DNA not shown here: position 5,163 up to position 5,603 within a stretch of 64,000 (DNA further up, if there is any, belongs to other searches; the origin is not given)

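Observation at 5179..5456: Two tandem desulforedoxin-like mini-genes missed by the ORF track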

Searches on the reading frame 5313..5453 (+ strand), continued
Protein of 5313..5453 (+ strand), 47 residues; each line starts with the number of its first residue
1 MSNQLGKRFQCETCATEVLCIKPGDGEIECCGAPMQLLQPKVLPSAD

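Call 64: fold_search(model_id=the predicted structure, library=pdb)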
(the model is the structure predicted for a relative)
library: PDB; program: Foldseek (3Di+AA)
matches with E <= 10: 50; with E <= 0.001: 0
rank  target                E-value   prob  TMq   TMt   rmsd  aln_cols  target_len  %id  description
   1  1dxg_A                3.6e-01  1.00  0.37  0.97   0.5        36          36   36  CRYSTAL STRUCTURE OF DESULFOREDOXIN FROM DESULFOVIBRIO GIGAS AT 1.8 A RESOLUTION (released 1997-11-12)
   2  2ji2_A                4.2e-01  0.44  0.37  0.29  12.2       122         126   17  X-ray structure of E114A mutant of superoxide reductase from Desulfoarculus baarsii in the native, reduced form (released 2007-05-01)
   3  1vzg_A                4.2e-01  0.38  0.36  0.28  12.0       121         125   17  Structure of superoxide reductase bound to ferrocyanide and active site expansion upon X-ray induced photoreduction (released 2004-08-27)
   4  2ji1_A                5.3e-01  0.30  0.36  0.28  12.1       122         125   17  X-ray structure of wild-type superoxide reductase from Desulfoarculus baarsii (released 2007-05-01)
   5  2ji2_B                8.1e-01  0.28  0.36  0.28  11.2       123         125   17  X-ray structure of E114A mutant of superoxide reductase from Desulfoarculus baarsii in the native, reduced form (released 2007-05-01)
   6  5lqi_B                1.3e+00  0.06  0.24  0.06  15.6       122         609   13  W288A mutant of GlxA from Streptomyces lividans: apo form (released 2017-08-30)
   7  4of5_B                2.5e+00  0.05  0.23  0.11  12.1       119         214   15  Refinement of RAGE-DNA complex in 3S59 without DNA (released 2014-04-23)
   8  1dfx                  2.6e+00  0.11  0.35  0.27  12.6       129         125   14  DESULFOFERRODOXIN FROM DESULFOVIBRIO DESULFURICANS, ATCC 27774 (released 1998-10-14)
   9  5lqi_A                3.4e+00  0.04  0.24  0.05  15.1       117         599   14  W288A mutant of GlxA from Streptomyces lividans: apo form (released 2017-08-30)
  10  7bqz_C                4.2e+00  0.02  0.18  0.11  14.8       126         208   10  Crystal Structure of Spindlin1 bound to H3(K4me3-K9me3) peptide (released 2020-10-14)
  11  3ebx                  4.5e+00  0.01  0.13  0.17  11.7        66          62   14  REFINEMENT AT 1.4 ANGSTROMS RESOLUTION OF A MODEL OF ERABUTOXIN B. TREATMENT OF ORDERED SOLVENT AND DISCRETE DISORDER (released 1988-04-16)
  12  9avv_F                4.5e+00  0.01  0.12  0.16  12.0        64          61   12  Bovine adult muscle nAChR resting state (released 2024-07-31)
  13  7a4a_A                4.7e+00  0.02  0.18  0.07  13.8       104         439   12  Envelope glycprotein of endogenous retrovirus Y032 (Atlas virus) from the human hookworm Ancylostoma ceylanicum (released 2021-09-01)
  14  4arj_B                4.7e+00  0.01  0.14  0.07  13.0       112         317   12  Crystal structure of a pesticin (translocation and receptor binding domain) from Y. pestis and T4-lysozyme chimera (released 2012-05-09)
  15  6sao_A                5.2e+00  0.01  0.17  0.06  11.7       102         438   10  Structural and functional characterisation of three novel fungal amylases with enhanced stability and pH tolerance (released 2019-10-23)
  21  6l9l_C                6.5e+00  0.01  0.17  0.10  13.8       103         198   10  1D4 TCR recognition of H2-Ld a1a2 A5 Peptide Complexes (released 2020-11-18)
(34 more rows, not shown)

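Call 77: list_cluster_members(proteins=[window:5313-5453:+, window:5179-5295:+, window:5179-5295:+])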
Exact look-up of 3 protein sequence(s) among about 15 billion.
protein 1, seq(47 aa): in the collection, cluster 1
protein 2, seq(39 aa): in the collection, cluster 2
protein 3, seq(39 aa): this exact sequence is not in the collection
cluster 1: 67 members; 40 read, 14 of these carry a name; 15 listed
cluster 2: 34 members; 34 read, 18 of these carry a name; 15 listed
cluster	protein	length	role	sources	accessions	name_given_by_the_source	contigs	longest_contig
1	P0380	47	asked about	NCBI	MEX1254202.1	MAG: hypothetical protein WEE64_07665 [Dehalococcoidia bacterium]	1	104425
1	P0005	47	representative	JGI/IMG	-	hypothetical protein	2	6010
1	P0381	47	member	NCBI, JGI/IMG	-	hypothetical protein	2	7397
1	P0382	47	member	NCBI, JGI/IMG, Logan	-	hypothetical protein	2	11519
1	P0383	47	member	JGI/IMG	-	desulfoferrodoxin-like iron-binding protein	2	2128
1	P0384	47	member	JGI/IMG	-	hypothetical protein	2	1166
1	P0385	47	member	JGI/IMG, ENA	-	desulfoferrodoxin-like iron-binding protein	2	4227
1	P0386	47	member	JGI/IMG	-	hypothetical protein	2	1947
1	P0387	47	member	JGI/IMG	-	transcription elongation factor Elf1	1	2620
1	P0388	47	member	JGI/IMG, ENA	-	hypothetical protein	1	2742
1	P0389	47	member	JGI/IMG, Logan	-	hypothetical protein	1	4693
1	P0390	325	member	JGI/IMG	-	uroporphyrin-3 C-methyltransferase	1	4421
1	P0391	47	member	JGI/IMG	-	hypothetical protein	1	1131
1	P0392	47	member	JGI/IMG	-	hypothetical protein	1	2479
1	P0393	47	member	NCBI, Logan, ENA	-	-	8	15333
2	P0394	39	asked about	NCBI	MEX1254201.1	MAG: desulfoferrodoxin [Dehalococcoidia bacterium]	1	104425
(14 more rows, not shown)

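Call 78: predict_structure(alignment_id=A8)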
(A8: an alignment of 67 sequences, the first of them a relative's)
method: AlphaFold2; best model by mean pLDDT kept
length: 100 residues; sequences in the alignment: 67
mean_pLDDT: 91.2   pTM: 0.80
mean pLDDT of the five models: 91.2, 90.3, 86.3, 84.2, 82.4
residues with pLDDT >= 90: 76; 70-90: 18; 50-70: 6; < 50: 0
segments of 3 or more residues with pLDDT < 50: none
pLDDT, mean of each block of 10 residues (from residue 1): 89 94 96 92 75 94 97 97 96 82
secondary structure, 60 per line:
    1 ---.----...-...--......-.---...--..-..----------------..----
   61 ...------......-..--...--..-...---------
elements in order: E9-11 E18-23 E29-31 E61-63 E70-75 E81-83 E89-91

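Call 80: fold_search(model_id=the predicted structure, library=pdb)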
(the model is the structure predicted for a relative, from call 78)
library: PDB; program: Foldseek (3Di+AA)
matches with E <= 10: 309; with E <= 0.001: 0
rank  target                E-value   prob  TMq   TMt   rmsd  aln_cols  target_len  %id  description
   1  4fib_B                4.9e-01  0.08  0.21  0.17  15.6       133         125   13  Crystal structure of the ydhK protein from Bacillus subtilis. Northeast Structural Genomics Consortium Target SR518A. (released 2012-06-20)
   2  4fib_C                5.4e-01  0.08  0.21  0.18  16.1       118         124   12  Crystal structure of the ydhK protein from Bacillus subtilis. Northeast Structural Genomics Consortium Target SR518A. (released 2012-06-20)
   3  6du6_C                7.4e-01  0.11  0.18  0.04  10.9       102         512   12  Crystal structure of the pyruvate kinase (PK1) from the mosquito Aedes aegypti (released 2019-01-30)
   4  8xfd_C                8.2e-01  0.11  0.19  0.05  11.4        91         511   14  Crystal structure of pyruvate kinase tetramer in complex with allosteric activator, Mitapivat (MTPV, AG-348) (released 2024-05-15)
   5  8tbu_A                9.2e-01  0.41  0.28  0.06  10.7        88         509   11  Structure of human erythrocyte pyruvate kinase in complex with an allosteric activator Compound 12 (released 2023-12-27)
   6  2vgi_A                9.6e-01  0.11  0.19  0.05   9.9        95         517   14  HUMAN ERYTHROCYTE PYRUVATE KINASE: R486W MUTANT (released 2007-11-20)
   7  4fib_A                1.0e+00  0.06  0.21  0.17  15.9       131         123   13  Crystal structure of the ydhK protein from Bacillus subtilis. Northeast Structural Genomics Consortium Target SR518A. (released 2012-06-20)
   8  8tbs_H                1.2e+00  0.10  0.21  0.05  10.7        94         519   15  Structure of human erythrocyte pyruvate kinase in complex with an allosteric activator AG-946 (released 2023-12-27)
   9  2vgi_C                1.3e+00  0.35  0.30  0.07  13.0        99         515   13  HUMAN ERYTHROCYTE PYRUVATE KINASE: R486W MUTANT (released 2007-11-20)
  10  4qg8_C                1.3e+00  0.10  0.21  0.06  11.2        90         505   18  crystal structure of PKM2-K305Q mutant (released 2015-02-25)
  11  6v74_A                1.3e+00  0.11  0.21  0.05  11.9        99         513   15  Crystal Structure of Human PKM2 in Complex with L-asparagine (released 2020-03-18)
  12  4qg9_B                1.4e+00  0.08  0.19  0.05  12.1        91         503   15  crystal structure of PKM2-R399E mutant (released 2015-02-25)
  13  8hmu_D                1.6e+00  0.25  0.30  0.07   8.3        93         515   13  Crystal Structure of PKM2 mutant R516C (released 2023-01-11)
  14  7l21_B                1.6e+00  0.09  0.21  0.05  11.3       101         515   15  Pyruvate Kinase M2 mutant-N70D (released 2021-12-22)
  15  8tbs_F                1.6e+00  0.33  0.30  0.06   8.9        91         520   12  Structure of human erythrocyte pyruvate kinase in complex with an allosteric activator AG-946 (released 2023-12-27)
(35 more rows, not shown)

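Call 81: search_dna_similar(query=P0356, collection=plasmids, mode=protein, max_evalue=0.001, max_rows=20)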
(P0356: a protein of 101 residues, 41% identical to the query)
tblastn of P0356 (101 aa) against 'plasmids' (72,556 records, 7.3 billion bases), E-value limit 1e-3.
Records with a match: 19; places in all: 22; records where one place covers at least 80% of the query: 19.
Best place of each record, by identity: <60% 19.
By first word of the organism name: Rhodococcus 12; Streptomyces 3; Sphingobium 2; Sphingomonas 1; Mycobacterium 1.
By predicted mobility (MOB-suite, as given by PLSDB): non-mobilizable 14; mobilizable 4; conjugative 1.
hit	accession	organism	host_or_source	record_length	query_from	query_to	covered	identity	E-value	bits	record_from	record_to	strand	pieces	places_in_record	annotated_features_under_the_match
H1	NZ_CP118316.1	Rhodococcus sp. DK180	pure culture,crude oil-contaminated soil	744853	3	101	98%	58.0%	3e-21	93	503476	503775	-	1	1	hypothetical protein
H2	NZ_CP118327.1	Rhodococcus sp. DK17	pure culture,crude oil-contaminated soil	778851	3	101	98%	58.0%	3e-21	93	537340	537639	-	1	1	hypothetical protein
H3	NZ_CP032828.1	Sphingomonas paeninsulae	whole organism,soil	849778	1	101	100%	53.9%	3e-20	91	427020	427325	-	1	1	hypothetical protein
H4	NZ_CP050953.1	Rhodococcus sp. DMU1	cell culture,activated sludge in our lab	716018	2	101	99%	54.5%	3e-20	91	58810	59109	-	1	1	hypothetical protein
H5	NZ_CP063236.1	Rhodococcus qingshengii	soil,Saratov Oil Refinery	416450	3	101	98%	55.0%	1e-20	92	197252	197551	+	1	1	hypothetical protein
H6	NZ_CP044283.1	Rhodococcus erythropolis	soil,rubber production plant territory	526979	3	101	98%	55.0%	1e-20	92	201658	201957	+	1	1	hypothetical protein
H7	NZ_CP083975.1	Rhodococcus rhodochrous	compost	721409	3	101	98%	54.0%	3e-17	82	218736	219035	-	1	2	hypothetical protein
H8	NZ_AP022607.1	Mycobacterium branderi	-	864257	3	101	98%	52.5%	7e-17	81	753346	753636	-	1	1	hypothetical protein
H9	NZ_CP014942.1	Rhodococcus sp. BH4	cell culture,sludge of membrane ...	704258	3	101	98%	52.5%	1e-15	77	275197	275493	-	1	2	hypothetical protein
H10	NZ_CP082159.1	Rhodococcus opacus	bacterial isolate,soil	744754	3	101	98%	51.0%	2e-16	79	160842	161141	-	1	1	hypothetical protein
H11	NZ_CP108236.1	Streptomyces sp. NBC_00080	-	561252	1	101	100%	49.5%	6e-14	72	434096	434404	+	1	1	hypothetical protein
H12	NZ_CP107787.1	Streptomyces sp. NBC_00564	-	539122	3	101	98%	50.0%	2e-17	82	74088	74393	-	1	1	hypothetical protein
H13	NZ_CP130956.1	Rhodococcus opacus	cell culture,Sod-podzolic soil ...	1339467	3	101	98%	50.0%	3e-16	79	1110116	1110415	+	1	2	none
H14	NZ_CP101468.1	Rhodococcus gordoniae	water,poultry farm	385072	1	101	100%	48.0%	6e-18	84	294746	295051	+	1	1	hypothetical protein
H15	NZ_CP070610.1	Rhodococcus koreensis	cell culture,rhizosphere of apple ...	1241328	3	101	98%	49.0%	2e-15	77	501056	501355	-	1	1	record has no annotation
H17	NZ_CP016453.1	Sphingobium sp. RAC03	Microbial isolate,Algal phycosphere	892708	3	101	98%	45.5%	3e-12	67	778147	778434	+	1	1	hypothetical protein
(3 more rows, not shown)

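Call 82: get_annotated_region(hit=H2, flank=6000)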
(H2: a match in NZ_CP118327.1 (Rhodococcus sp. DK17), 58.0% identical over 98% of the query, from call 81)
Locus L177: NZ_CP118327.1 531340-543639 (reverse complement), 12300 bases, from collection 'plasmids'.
description: Rhodococcus sp. DK17 plasmid pDK3, complete sequence
organism: Rhodococcus sp. DK17 (NCBI taxid 186196)
taxonomy: Bacteria; Actinomycetota; Actinomycetes; Mycobacteriales; Nocardiaceae; Rhodococcus; Rhodococcus sp. DK17
host: -; source: pure culture,crude oil-contaminated soil; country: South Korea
typing (MOB-suite, as given by PLSDB): non-mobilizable
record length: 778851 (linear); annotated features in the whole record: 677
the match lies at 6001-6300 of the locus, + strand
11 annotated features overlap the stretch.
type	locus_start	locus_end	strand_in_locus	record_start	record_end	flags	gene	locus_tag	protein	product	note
CDS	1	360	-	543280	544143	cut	-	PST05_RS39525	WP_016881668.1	patatin-like phospholipase family protein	GO:0006629 - lipid metabolic process [Evidence IEA]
CDS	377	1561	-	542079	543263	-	-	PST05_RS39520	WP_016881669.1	CaiB/BaiF CoA-transferase family protein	-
CDS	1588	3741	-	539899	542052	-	-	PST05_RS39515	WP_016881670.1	acyl-CoA dehydrogenase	-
CDS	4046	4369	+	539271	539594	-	fdxA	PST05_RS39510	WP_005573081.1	ferredoxin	-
CDS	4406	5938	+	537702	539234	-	-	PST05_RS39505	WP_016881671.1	class I adenylate-forming enzyme family protein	-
CDS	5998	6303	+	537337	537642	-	-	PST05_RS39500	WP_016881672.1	hypothetical protein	-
CDS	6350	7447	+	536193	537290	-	-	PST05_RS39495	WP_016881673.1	CaiB/BaiF CoA-transferase family protein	-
CDS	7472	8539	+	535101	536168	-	-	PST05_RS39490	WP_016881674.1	CaiB/BaiF CoA-transferase family protein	-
CDS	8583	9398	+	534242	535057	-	-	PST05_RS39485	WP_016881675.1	crotonase/enoyl-CoA hydratase family protein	-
CDS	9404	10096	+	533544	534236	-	-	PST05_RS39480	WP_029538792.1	SDR family oxidoreductase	-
CDS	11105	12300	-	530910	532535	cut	-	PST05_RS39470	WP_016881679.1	bifunctional 3-(3-hydroxy-phenyl)propionate/3-hydroxycinnamic acid hydroxylase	-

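Call 83: get_annotated_region(hit=H3, flank=6000)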
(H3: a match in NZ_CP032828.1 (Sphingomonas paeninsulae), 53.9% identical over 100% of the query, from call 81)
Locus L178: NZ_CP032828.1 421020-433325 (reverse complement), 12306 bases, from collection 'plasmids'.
description: Sphingomonas paeninsulae strain YZ-8 plasmid unnamed1, complete sequence
organism: Sphingomonas paeninsulae (NCBI taxid 2319844)
taxonomy: Bacteria; Pseudomonadota; Alphaproteobacteria; Sphingomonadales; Sphingomonadaceae; Sphingomonas; Sphingomonas paeninsulae
host: -; source: whole organism,soil; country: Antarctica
typing (MOB-suite, as given by PLSDB): non-mobilizable
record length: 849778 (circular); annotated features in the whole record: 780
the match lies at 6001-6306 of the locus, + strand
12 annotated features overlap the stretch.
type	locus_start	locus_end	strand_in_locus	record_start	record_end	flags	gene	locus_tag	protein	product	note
CDS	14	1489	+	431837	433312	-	-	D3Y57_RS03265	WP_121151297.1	aldehyde dehydrogenase family protein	-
CDS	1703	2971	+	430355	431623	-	-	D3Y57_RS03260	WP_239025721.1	cytochrome P450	-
CDS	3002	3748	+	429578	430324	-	-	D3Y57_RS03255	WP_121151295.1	glucose 1-dehydrogenase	-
CDS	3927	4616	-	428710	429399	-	-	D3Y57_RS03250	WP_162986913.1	TetR family transcriptional regulator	-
CDS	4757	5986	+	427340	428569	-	-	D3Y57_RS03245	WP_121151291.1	CoA transferase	-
CDS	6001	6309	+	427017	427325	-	-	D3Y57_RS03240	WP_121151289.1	hypothetical protein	-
CDS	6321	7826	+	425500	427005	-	-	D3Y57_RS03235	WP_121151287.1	class I adenylate-forming enzyme family protein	-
CDS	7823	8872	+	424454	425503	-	-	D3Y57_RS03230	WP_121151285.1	enoyl-CoA hydratase/isomerase family protein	-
CDS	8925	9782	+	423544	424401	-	-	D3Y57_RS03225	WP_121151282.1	SDR family NAD(P)-dependent oxidoreductase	-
CDS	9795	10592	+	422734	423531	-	-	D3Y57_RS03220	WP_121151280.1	crotonase/enoyl-CoA hydratase family protein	-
CDS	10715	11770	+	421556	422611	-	-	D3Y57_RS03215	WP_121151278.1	hypothetical protein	-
CDS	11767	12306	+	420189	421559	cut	-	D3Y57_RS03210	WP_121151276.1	phosphotransferase family protein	-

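Call 84: get_annotated_region(hit=H12, flank=6000)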
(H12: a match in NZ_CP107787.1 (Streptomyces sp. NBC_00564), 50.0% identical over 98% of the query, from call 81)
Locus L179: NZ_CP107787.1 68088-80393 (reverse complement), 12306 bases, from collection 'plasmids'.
description: Streptomyces sp. NBC_00564 strain NBC 00564 plasmid unnamed1, complete sequence
organism: Streptomyces sp. NBC_00564 (NCBI taxid 2903663)
taxonomy: Bacteria; Actinomycetota; Actinomycetes; Kitasatosporales; Streptomycetaceae; Streptomyces; Streptomyces sp. NBC 00564
host: -; source: -; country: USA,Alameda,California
typing (MOB-suite, as given by PLSDB): non-mobilizable
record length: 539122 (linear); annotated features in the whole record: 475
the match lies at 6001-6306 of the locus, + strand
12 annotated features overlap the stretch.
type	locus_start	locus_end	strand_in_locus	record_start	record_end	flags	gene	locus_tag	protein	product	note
CDS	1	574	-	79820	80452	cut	-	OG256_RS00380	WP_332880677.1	helix-turn-helix domain-containing protein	-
CDS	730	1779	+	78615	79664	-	-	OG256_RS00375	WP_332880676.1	2,3-butanediol dehydrogenase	-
CDS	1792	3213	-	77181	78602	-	-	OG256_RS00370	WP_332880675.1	family 1 glycosylhydrolase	GO:0005975 - carbohydrate metabolic process [Evidence IEA]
CDS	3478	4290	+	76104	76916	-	-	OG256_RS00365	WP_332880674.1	GntR family transcriptional regulator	GO:0006355 - regulation of DNA-templated transcription [Evidence IEA]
CDS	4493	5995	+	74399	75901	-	-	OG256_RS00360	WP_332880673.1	fatty acid--CoA ligase family protein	-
CDS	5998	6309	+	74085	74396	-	-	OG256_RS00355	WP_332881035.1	hypothetical protein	-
CDS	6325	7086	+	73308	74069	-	-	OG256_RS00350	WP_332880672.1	GntR family transcriptional regulator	GO:0006355 - regulation of DNA-templated transcription [Evidence IEA]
CDS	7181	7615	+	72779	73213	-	-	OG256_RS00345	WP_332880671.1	Zn-ribbon domain-containing OB-fold protein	-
CDS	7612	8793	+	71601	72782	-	-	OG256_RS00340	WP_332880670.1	thiolase family protein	-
CDS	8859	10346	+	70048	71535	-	-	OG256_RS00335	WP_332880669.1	aldehyde dehydrogenase family protein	-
CDS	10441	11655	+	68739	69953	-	-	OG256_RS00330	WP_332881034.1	CoA transferase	-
CDS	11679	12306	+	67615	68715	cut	-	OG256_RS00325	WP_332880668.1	Gfo/Idh/MocA family oxidoreductase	-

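Call 85: get_annotated_region(hit=H8, flank=3500)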
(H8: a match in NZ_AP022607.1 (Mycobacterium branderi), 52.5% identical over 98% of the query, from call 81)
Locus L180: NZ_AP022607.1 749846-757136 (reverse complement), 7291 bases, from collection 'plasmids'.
description: Mycobacterium branderi strain JCM 12687 plasmid pJCM12687
organism: Mycobacterium branderi (NCBI taxid 43348)
taxonomy: Bacteria; Actinomycetota; Actinomycetes; Mycobacteriales; Mycobacteriaceae; Mycobacterium; Mycobacterium branderi
host: -; source: -; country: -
typing (MOB-suite, as given by PLSDB): non-mobilizable
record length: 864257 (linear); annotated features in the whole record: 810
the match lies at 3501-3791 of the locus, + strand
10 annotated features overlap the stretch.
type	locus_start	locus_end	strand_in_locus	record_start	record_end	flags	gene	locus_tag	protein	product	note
CDS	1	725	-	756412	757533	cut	-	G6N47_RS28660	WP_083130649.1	acyl-CoA dehydrogenase family protein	-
CDS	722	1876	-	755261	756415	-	-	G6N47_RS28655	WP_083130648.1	thiolase family protein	-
CDS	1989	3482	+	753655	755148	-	-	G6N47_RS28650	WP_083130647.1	fatty acid--CoA ligase family protein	-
CDS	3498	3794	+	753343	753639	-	-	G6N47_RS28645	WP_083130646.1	hypothetical protein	-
CDS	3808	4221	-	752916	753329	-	-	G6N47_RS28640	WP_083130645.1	OB-fold domain-containing protein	-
CDS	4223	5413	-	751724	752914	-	-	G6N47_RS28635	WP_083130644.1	thiolase family protein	GO:0006635 - fatty acid beta-oxidation [Evidence IEA]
CDS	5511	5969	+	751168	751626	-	-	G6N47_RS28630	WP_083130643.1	MaoC family dehydratase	-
CDS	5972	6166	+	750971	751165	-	-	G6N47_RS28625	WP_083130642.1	ferredoxin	-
CDS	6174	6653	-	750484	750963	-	-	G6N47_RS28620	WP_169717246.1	nuclear transport factor 2 family protein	-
CDS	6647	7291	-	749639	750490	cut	-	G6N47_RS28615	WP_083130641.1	hypothetical protein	-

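Call 86: get_annotated_region(hit=H5, flank=3500)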
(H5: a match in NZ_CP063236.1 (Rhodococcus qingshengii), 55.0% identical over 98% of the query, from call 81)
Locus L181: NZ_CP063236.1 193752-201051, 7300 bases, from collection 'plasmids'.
description: Rhodococcus qingshengii strain 7B plasmid pLP4, complete sequence
organism: Rhodococcus qingshengii (NCBI taxid 334542)
taxonomy: Bacteria; Actinomycetota; Actinomycetes; Mycobacteriales; Nocardiaceae; Rhodococcus; Rhodococcus qingshengii
host: -; source: soil,Saratov Oil Refinery; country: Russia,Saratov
typing (MOB-suite, as given by PLSDB): non-mobilizable
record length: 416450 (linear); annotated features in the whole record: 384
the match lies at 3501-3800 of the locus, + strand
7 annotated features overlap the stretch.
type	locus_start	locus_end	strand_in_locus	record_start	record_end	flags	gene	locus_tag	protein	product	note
CDS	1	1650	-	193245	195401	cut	-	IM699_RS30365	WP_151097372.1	acyl-CoA dehydrogenase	-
CDS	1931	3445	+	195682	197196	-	-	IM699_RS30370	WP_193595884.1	class I adenylate-forming enzyme family protein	-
CDS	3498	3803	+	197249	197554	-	-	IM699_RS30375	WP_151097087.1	hypothetical protein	-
CDS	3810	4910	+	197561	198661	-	-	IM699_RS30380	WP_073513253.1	CaiB/BaiF CoA-transferase family protein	-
CDS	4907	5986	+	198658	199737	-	-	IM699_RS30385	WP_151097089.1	CaiB/BaiF CoA-transferase family protein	-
CDS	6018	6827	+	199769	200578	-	-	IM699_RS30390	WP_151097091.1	enoyl-CoA hydratase-related protein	-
CDS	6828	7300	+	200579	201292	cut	-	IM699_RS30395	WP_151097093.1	SDR family NAD(P)-dependent oxidoreductase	-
